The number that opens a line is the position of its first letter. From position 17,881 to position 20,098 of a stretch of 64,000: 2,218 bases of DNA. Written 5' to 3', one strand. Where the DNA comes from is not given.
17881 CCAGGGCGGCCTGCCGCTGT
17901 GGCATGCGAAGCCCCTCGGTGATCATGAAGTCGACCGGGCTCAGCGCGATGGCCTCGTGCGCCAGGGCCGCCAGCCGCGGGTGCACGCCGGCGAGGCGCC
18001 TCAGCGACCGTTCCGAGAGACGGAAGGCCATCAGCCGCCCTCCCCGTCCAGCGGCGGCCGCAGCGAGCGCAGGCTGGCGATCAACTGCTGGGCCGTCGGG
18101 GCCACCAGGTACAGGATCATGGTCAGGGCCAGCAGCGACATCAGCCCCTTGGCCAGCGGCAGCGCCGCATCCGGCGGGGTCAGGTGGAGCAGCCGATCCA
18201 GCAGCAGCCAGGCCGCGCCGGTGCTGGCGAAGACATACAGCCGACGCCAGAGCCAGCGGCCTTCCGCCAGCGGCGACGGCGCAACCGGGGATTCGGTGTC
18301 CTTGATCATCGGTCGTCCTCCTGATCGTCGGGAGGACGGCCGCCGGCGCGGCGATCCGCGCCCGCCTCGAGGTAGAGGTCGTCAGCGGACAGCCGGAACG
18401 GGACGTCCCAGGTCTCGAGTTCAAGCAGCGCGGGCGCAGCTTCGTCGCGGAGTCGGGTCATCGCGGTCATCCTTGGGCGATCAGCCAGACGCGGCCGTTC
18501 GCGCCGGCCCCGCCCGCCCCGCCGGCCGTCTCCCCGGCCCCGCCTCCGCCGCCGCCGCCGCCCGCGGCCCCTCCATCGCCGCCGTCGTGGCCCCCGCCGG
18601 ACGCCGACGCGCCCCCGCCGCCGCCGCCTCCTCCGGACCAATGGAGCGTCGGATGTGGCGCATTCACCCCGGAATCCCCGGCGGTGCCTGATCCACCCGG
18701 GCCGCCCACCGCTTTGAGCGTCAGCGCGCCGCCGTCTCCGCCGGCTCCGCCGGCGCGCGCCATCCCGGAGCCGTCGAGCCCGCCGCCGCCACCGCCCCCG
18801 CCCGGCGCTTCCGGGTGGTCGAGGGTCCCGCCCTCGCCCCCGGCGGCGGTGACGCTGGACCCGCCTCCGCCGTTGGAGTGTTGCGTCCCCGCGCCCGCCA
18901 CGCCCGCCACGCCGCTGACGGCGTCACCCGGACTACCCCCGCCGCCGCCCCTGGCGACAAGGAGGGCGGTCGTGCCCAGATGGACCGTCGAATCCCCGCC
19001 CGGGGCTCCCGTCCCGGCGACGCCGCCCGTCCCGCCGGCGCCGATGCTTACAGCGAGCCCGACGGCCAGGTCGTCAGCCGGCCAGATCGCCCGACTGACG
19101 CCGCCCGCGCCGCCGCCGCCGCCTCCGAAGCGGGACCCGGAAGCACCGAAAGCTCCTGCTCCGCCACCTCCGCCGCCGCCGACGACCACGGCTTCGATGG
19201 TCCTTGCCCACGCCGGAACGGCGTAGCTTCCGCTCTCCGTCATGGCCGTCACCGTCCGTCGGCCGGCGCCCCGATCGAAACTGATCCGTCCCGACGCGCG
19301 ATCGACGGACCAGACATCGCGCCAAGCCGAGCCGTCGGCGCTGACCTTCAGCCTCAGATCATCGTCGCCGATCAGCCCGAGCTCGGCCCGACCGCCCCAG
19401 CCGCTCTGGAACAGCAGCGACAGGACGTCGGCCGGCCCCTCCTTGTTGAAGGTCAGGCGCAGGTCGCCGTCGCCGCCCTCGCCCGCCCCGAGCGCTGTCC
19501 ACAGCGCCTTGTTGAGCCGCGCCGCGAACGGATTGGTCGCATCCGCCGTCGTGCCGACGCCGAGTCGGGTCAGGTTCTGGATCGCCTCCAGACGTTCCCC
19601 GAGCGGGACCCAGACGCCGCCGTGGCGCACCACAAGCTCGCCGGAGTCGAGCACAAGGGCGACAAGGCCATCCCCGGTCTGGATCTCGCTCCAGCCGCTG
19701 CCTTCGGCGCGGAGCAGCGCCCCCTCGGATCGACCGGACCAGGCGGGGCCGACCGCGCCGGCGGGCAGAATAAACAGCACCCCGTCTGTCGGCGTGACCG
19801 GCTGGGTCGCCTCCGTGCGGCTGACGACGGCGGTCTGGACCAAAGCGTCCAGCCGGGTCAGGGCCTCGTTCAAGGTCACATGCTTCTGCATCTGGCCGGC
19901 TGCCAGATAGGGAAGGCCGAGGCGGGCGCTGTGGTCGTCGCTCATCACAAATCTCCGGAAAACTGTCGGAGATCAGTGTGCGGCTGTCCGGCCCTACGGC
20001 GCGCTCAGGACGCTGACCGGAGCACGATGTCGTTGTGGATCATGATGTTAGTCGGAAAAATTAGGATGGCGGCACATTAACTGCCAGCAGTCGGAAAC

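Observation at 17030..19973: Orphan, tightly coupled tail-fibre plus complete lysis cassette with no other phage genes: candidate accessory locus of a GTA or other domesticated phage-derived particle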

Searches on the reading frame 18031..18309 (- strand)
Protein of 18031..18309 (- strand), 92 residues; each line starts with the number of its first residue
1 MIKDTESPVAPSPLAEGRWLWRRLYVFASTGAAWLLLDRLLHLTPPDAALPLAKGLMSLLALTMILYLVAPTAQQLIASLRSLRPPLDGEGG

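Call 4: search_protein_families(library=pfam, max_evalue=0.1, proteins=[window:18031-18309:-])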
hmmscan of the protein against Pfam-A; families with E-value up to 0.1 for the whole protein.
window:18031-18309:- (92 aa): 0 families

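Call 6: search_protein_families(library=phrogs, max_evalue=0.01, proteins=[window:18031-18309:-])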
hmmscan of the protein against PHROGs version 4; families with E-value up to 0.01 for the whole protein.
window:18031-18309:- (92 aa): 0 families

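Call 90: search_protein_families(library=ncbifam, max_evalue=0.01, proteins=[window:18031-18309:-])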
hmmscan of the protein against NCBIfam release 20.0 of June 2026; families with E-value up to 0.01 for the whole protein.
window:18031-18309:- (92 aa): 0 families

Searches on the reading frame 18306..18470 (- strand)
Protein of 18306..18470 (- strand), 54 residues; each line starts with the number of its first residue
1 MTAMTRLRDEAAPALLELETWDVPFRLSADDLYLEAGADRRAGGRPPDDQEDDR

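Call 4: search_protein_families(library=pfam, max_evalue=0.1, proteins=[window:18306-18470:-])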
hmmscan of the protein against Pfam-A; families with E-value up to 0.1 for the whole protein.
window:18306-18470:- (54 aa): 0 families

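Call 6: search_protein_families(library=phrogs, max_evalue=0.01, proteins=[window:18306-18470:-])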
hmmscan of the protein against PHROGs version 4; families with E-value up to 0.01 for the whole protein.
window:18306-18470:- (54 aa): 0 families

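Call 90: search_protein_families(library=ncbifam, max_evalue=0.01, proteins=[window:18306-18470:-])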
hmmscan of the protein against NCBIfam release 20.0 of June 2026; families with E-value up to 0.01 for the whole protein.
window:18306-18470:- (54 aa): 0 families

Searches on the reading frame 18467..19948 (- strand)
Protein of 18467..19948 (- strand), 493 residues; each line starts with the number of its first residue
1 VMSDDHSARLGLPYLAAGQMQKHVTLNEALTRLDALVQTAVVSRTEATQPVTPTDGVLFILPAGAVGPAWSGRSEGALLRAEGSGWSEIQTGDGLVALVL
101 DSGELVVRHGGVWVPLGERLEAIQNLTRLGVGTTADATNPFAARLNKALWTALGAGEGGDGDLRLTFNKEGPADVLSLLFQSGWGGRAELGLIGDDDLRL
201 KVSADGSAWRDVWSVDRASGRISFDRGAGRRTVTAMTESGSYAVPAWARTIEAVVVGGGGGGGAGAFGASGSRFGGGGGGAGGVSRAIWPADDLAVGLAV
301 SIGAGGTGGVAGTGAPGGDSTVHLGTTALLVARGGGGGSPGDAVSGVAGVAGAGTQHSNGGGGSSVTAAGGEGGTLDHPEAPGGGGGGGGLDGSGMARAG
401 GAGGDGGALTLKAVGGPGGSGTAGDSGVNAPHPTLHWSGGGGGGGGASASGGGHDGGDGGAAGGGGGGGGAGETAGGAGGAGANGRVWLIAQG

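Call 4: search_protein_families(library=pfam, max_evalue=0.1, proteins=[window:18467-19948:-])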
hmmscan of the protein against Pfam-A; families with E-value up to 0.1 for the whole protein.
window:18467-19948:- (493 aa): 2 families
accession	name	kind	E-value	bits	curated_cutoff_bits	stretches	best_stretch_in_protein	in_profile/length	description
PF10983.13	DUF2793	-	7.9e-21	74.2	27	1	27-114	2-87/87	Protein of unknown function (DUF2793)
PF21722.4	Gly_rich_2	-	1.2e-09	38.9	24.3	1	239-490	3-224/226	Glycine-rich domain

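Call 6: search_protein_families(library=phrogs, max_evalue=0.01, proteins=[window:18467-19948:-])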
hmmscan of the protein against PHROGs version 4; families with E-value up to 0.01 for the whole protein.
window:18467-19948:- (493 aa): 13 families
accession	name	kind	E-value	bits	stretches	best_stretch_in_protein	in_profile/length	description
phrog_25093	-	unknown function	4.2e-31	109.4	1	9-213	10-207/564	-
phrog_13925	-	unknown function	6.6e-30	105.1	2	6-129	3-125/640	-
phrog_15388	-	unknown function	2.1e-24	87.5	1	9-302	6-269/345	-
phrog_5363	-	unknown function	4.1e-18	67.1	1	2-115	3-115/245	-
phrog_863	-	tail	1.5e-11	45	1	199-363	375-532/690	tail fiber assembly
phrog_2295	-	unknown function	3e-11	43.6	1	201-487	548-842/1183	-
phrog_356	-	tail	2.9e-07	30.2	1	232-445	662-875/924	minor tail protein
phrog_416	-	tail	4.2e-05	24.5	1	227-408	163-344/350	minor tail protein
phrog_21978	-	unknown function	6.2e-05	24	1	27-114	26-113/220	-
phrog_8859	-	unknown function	6.2e-05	23.1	1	236-485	133-392/400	-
phrog_346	-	tail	0.00022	20.6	1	231-408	788-964/1013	minor tail protein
phrog_7049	-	tail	0.0019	18.7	1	24-116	24-114/246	tail fiber protein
phrog_754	-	tail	0.0097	16.6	1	243-487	62-320/325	minor tail protein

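Call 19: search_solved_structures(query=window:18467-19945:-, max_evalue=1, show_alignments=3)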
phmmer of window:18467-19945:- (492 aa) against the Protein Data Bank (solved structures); distinct sequences matched with E-value up to 1: 1.
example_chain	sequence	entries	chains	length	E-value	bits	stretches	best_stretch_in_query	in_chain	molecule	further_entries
8gtc_S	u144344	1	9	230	3e-10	42.9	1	9-139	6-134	Ribonuclease III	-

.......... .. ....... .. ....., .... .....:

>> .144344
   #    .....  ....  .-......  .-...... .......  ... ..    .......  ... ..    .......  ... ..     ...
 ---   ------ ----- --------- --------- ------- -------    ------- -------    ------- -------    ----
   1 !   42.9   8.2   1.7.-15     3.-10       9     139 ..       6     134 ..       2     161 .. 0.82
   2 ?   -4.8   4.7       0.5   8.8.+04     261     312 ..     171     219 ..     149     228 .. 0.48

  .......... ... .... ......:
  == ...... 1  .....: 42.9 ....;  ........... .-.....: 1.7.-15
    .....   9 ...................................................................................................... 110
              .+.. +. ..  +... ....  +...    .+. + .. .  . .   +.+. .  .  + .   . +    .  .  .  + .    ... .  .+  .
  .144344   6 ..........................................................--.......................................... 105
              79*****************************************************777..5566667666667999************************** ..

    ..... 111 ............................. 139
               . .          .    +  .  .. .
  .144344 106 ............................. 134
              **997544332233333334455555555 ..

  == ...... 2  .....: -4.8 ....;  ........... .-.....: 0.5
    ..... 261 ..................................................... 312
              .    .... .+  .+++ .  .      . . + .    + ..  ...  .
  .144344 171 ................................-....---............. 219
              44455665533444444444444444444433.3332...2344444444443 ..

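Call 32: find_related_loci(query=window:18467-19945:-, collection=genome_contigs, flank=10000)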
Query window:18467-19945:- (492 aa) in genome_contigs; peptide patterns used: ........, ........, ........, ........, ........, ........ (x = any residue, [..] = any of these).
507 stretches matched a pattern; 133 encode a relative of the query (tblastn E <= 1e-3); the best 80 are kept; 80 distinct loci.
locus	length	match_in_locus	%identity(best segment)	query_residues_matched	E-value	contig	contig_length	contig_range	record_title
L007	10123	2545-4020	77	1-492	2e-150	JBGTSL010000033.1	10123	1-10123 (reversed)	MAG: Brevundimonas sp. isolate WDNA12_bin.30.orig NODE_5424_length_10123_cov_0.733894, whole genome shotgun sequence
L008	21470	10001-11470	74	1-492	2e-147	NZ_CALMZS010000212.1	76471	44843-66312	MAG: uncultured Brevundimonas sp. isolate SRR6670122_bin.61_CONCOCT_v1.1_MAG ERZ534011.102, whole genome shotgun sequenc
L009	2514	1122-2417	72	1-436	1e-148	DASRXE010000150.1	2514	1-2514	MAG TPA_asm: Brevundimonas sp. isolate SMAG_U12009 k141_374730, whole genome shotgun sequence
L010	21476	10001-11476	75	1-492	1e-139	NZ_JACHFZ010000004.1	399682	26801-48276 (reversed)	Brevundimonas basaltis strain DSM 25335 Ga0415292_04, whole genome shotgun sequence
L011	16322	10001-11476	75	1-492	2e-138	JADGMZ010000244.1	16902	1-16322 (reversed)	MAG: Brevundimonas sp. isolate N6CT NODE_459_length_16902_cov_5.322787, whole genome shotgun sequence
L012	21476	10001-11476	74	1-492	2e-137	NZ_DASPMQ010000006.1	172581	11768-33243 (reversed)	MAG: Brevundimonas sp. isolate SMAG_U12097 k141_129445, whole genome shotgun sequence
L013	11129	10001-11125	75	1-375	2e-135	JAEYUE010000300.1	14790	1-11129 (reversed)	MAG: Proteobacteria bacterium isolate OH_CBlB_159 k127_62323, whole genome shotgun sequence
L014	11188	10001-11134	73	1-378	7e-135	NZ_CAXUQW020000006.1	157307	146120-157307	Brevundimonas sp. LjRoot202 LJR202c6, whole genome shotgun sequence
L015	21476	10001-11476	77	1-492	8e-134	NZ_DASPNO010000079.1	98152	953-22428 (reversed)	MAG: Brevundimonas sp. isolate SMAG_U12123 k141_454754, whole genome shotgun sequence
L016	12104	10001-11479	69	1-492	4e-133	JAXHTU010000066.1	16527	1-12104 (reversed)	MAG: Pseudomonadota bacterium isolate MAG32_plant_biofilm MAG32_66, whole genome shotgun sequence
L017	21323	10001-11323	70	1-441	2e-132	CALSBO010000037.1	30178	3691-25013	MAG: Brevundimonas vancanneytii isolate JJ-MO16C6-394-5-m1-bin358 genome assembly, contig: JJ-MO16C6-394-C235, whole gen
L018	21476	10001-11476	73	1-492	3e-130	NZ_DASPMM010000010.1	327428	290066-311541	MAG: Brevundimonas sp. isolate SMAG_U12092 k141_321152, whole genome shotgun sequence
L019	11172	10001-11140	70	1-379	3e-126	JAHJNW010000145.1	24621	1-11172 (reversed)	MAG: Alphaproteobacteria bacterium isolate Old_saline_planktonic.mb.112 Old_saline_plankt.mb.112_k141_760916, whole geno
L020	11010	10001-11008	75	1-336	8e-126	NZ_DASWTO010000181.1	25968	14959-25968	MAG: Brevundimonas sp. isolate SMAG_U3577 k141_139925, whole genome shotgun sequence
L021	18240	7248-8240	75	1-331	2e-125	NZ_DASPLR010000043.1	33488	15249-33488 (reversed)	MAG: Brevundimonas sp. isolate SMAG_U12070 k141_175785, whole genome shotgun sequence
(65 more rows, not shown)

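Call 84: predict_structure(alignment_id=A2)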
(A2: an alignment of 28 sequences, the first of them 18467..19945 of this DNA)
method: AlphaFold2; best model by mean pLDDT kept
length: 492 residues; sequences in the alignment: 28
mean_pLDDT: 64.9   pTM: 0.51
mean pLDDT of the five models: 64.9, 58.9, 55.0, 54.7, 49.3
residues with pLDDT >= 90: 38; 70-90: 219; 50-70: 92; < 50: 143
segments of 3 or more residues with pLDDT < 50: 1-38, 116-175, 180-185, 218-220, 225-227, 407-437
pLDDT, mean of each block of 10 residues (from residue 1): 28 31 34 39 79 78 84 82 74 63 66 56 30 32 33 32 39 47 49 57 56 55 52 85 85 88 76 86 84 90 88 90 91 86 73 72 82 66 83 81 56 34 35 46 79 78 84 84 85 72
secondary structure, 60 per line:
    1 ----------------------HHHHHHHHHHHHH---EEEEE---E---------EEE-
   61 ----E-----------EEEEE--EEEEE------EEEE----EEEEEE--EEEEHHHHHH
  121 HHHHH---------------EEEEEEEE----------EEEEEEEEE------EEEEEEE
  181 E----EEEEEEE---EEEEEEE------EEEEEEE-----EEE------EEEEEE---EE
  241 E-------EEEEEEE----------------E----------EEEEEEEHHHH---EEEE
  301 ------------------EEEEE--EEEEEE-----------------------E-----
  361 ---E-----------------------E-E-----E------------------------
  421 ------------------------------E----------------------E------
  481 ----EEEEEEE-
elements in order: H23-35 E39-43 E57-59 E77-81 E84-88 E95-98 E103-108 E111-114 H115-125 E141-148 E159-167 E174-181 E186-192 E196-202 E209-215 E221-223 E230-235 E239-241 E249-255 E283-289 H290-293 E297-300 E319-323 E326-331 E485-491

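Call 87: fold_search(model_id=the predicted structure, library=pdb)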
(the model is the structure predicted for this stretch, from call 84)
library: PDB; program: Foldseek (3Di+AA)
matches with E <= 10: 192; with E <= 0.001: 3
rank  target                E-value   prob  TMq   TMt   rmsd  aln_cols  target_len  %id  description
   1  9d93_Qa               1.3e-06  1.00  0.30  0.59   6.4       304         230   22  Mycobacteriophage Bxb1 tail tip - Composite map and model (released 2024-09-25)
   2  9d93_Qb               3.4e-06  1.00  0.29  0.54   7.1       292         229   25  Mycobacteriophage Bxb1 tail tip - Composite map and model (released 2024-09-25)
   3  7ypx_A                8.2e-04  1.00  0.21  0.39  12.6       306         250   18  Cyanophage Pam3 fiber (released 2022-11-09)
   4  9d93_Pa               1.6e-02  0.89  0.21  0.18  15.5       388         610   14  Mycobacteriophage Bxb1 tail tip - Composite map and model (released 2024-09-25)
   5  8gtc_T                2.4e-02  1.00  0.17  0.35  11.9       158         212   28  Cryo-EM model of the marine siphophage vB_DshS-R4C baseplate-tail complex (released 2023-07-12)
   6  8gtc_S                5.7e-02  1.00  0.14  0.31   8.8        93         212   36  Cryo-EM model of the marine siphophage vB_DshS-R4C baseplate-tail complex (released 2023-07-12)
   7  7yfw_a                2.8e-01  0.51  0.21  0.33  12.4       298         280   20  Cyanophage Pam3 fiber (released 2023-01-18)
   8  6pkd_A                8.2e-01  0.15  0.10  0.17  18.2       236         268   13  Myocilin OLF mutant N428D/D478H (released 2019-09-11)
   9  4ffh_D                8.2e-01  0.03  0.08  0.08  25.3       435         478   11  Crystal Structure of Levan Fructotransferase D54N mutant from Arthrobacter ureafaciens in complex with sucrose (released 2012-07-18)
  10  6gke_A                9.5e-01  0.25  0.11  0.16  13.9       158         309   12  Aleuria aurantia lectin AAL N224Q mutant in complex with Fucalpha1-6GlcNAc (released 2019-06-19)
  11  5t88_A                1.2e+00  0.05  0.07  0.06  20.3       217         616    7  Prolyl oligopeptidase from Pyrococcus furiosus (released 2017-09-06)
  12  1yqf_B                1.4e+00  0.33  0.10  0.22   9.7       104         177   13  Hypothetical protein from leishmania major unknown function sequence homologue to human p32 protein (released 2005-02-22)
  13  4q9t_B                1.4e+00  0.06  0.09  0.11  20.5       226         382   11  Crystal structure of Vanderwaltozyma polyspora Nup133 Beta-propeller domain (released 2014-06-04)
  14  5o35_B                1.5e+00  0.03  0.05  0.04  16.5       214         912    6  Structure of complement proteins complex (released 2017-06-28)
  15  1yqf_C                1.6e+00  0.20  0.09  0.20   9.9       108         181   14  Hypothetical protein from leishmania major unknown function sequence homologue to human p32 protein (released 2005-02-22)
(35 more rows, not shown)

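Call 90: search_protein_families(library=ncbifam, max_evalue=0.01, proteins=[window:18467-19945:-])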
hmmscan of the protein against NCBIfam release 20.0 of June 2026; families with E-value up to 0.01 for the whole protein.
window:18467-19945:- (492 aa): 0 families

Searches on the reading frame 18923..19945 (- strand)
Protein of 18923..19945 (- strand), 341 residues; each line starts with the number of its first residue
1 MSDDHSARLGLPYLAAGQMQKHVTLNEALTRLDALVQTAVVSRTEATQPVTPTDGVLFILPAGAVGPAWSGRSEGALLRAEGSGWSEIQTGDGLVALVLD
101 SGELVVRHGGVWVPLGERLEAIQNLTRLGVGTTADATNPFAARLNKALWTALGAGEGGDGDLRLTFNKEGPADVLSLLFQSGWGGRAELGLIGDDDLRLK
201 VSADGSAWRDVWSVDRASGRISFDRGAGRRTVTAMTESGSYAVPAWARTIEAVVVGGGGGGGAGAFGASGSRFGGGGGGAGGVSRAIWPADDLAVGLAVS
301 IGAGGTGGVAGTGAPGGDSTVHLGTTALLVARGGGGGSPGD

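Call 12: find_homologous_proteins(query=window:18923-19945:-, max_evalue=0.00001)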
Query seq(341 aa) (341 aa): 1624 proteins with E <= 0.00001 among 8000 candidates; the best 120 are listed.
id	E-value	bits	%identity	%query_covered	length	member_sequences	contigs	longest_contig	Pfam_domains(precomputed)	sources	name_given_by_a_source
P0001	6.9e-210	715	100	100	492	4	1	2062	PF10983.14,PF21722.5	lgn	-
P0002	2.9e-190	650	91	96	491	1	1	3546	PF10983.14,PF21722.5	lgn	-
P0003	4.0e-169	581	82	96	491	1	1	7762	PF10983.14,PF21722.5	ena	-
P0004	1.1e-164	566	81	97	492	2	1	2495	PF10983.14,PF21722.5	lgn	-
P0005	1.4e-162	559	80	96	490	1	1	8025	PF10983.14,PF21722.5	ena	-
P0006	3.9e-162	558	80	97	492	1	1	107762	PF10983.14,PF21722.5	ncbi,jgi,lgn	jgi:hypothetical protein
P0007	2.7e-161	555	78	97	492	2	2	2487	PF10983.14,PF21722.5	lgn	-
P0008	3.0e-161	555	79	97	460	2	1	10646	PF10983.14,PF21722.5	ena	-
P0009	1.1e-160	553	78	96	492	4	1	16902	PF10983.14,PF21722.5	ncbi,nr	ncbi:MAG: DUF2793 domain-containing protein [Brevundimonas sp.]|nr:DUF2793 domain-containing protein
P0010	2.0e-160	552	77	97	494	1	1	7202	PF10983.14,PF21722.5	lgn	-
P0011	2.5e-160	552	77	97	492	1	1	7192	PF10983.14,PF21722.5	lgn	-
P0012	9.5e-160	550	77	97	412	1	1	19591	PF10983.14,PF21722.5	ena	-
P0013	1.3e-159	549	78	97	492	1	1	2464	PF10983.14,PF21722.5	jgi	jgi:hypothetical protein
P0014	1.6e-159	549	78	96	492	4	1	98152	PF10983.14,PF21722.5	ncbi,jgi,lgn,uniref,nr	ncbi:DUF2793 domain-containing protein [Brevundimonas sp.]|uniref:DUF2793 domain-containing protein 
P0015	2.8e-159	548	78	97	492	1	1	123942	PF10983.14,PF21722.5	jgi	-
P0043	1.6e-149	516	76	87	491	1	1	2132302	PF10983.14,PF21722.5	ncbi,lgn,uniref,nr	ncbi:hypothetical protein GGQ87_000244 [Brevundimonas alba]|uniref:Glycine-rich domain-containing pr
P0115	1.2e-133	464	71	75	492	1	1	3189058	PF10983.14,PF21722.5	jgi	jgi:hypothetical protein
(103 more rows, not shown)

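Call 13: find_encoding_contigs(protein=P0043, flank=10000, max_places=2)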
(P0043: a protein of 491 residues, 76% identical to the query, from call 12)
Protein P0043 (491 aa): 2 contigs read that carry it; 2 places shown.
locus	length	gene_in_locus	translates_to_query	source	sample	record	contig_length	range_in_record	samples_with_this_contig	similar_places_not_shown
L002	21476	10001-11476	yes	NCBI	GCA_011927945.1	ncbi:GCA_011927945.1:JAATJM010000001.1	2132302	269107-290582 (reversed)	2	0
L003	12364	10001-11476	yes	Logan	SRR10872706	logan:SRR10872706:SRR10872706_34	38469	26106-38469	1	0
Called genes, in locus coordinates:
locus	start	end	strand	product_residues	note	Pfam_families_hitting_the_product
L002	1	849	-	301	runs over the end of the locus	-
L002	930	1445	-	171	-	-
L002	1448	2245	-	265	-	PF03372:Exo_endo_phos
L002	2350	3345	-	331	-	-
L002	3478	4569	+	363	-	PF00753:Lactamase_B, PF21221:B_lactamase-like_C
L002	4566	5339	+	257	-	PF00378:ECH_1, PF16113:ECH_2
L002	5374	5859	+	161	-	PF00583:Acetyltransf_1 (weak), PF13508:Acetyltransf_7 (weak)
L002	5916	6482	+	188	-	PF06938:DUF1285_N, PF21028:DUF1285_C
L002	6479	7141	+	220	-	PF00293:NUDIX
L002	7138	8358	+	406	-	PF01743:PolyA_pol, PF12627:PolyA_pol_RNAbd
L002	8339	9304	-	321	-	PF03372:Exo_endo_phos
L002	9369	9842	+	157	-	PF13430:DUF4112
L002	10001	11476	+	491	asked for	PF10983:DUF2793, PF21722:Gly_rich_2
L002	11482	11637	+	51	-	-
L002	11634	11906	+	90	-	-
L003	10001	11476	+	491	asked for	PF10983:DUF2793, PF21722:Gly_rich_2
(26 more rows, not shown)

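Call 14: find_encoding_contigs(protein=P0115, flank=10000, max_places=2)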
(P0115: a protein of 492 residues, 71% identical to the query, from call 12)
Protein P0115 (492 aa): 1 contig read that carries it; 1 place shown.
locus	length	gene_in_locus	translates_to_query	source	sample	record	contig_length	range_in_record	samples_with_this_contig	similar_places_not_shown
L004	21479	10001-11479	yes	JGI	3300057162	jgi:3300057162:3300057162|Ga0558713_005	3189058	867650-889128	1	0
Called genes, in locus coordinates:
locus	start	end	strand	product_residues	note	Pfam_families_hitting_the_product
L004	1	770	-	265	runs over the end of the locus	PF03372:Exo_endo_phos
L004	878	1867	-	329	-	-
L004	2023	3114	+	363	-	PF00753:Lactamase_B, PF21221:B_lactamase-like_C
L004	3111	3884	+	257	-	PF00378:ECH_1, PF16113:ECH_2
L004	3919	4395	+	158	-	PF00583:Acetyltransf_1, PF13508:Acetyltransf_7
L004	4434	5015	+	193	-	PF06938:DUF1285_N, PF21028:DUF1285_C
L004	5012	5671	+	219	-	PF00293:NUDIX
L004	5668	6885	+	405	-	PF01743:PolyA_pol, PF12627:PolyA_pol_RNAbd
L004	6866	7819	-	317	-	PF03372:Exo_endo_phos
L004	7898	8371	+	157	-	PF13430:DUF4112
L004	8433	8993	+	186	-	PF04542:Sigma70_r2, PF04545:Sigma70_r4 (faint), PF08281:Sigma70_r4_2 (weak)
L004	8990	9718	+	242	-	PF10099:RskA_C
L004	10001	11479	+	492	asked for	PF10983:DUF2793, PF21722:Gly_rich_2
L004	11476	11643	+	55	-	-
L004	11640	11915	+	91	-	-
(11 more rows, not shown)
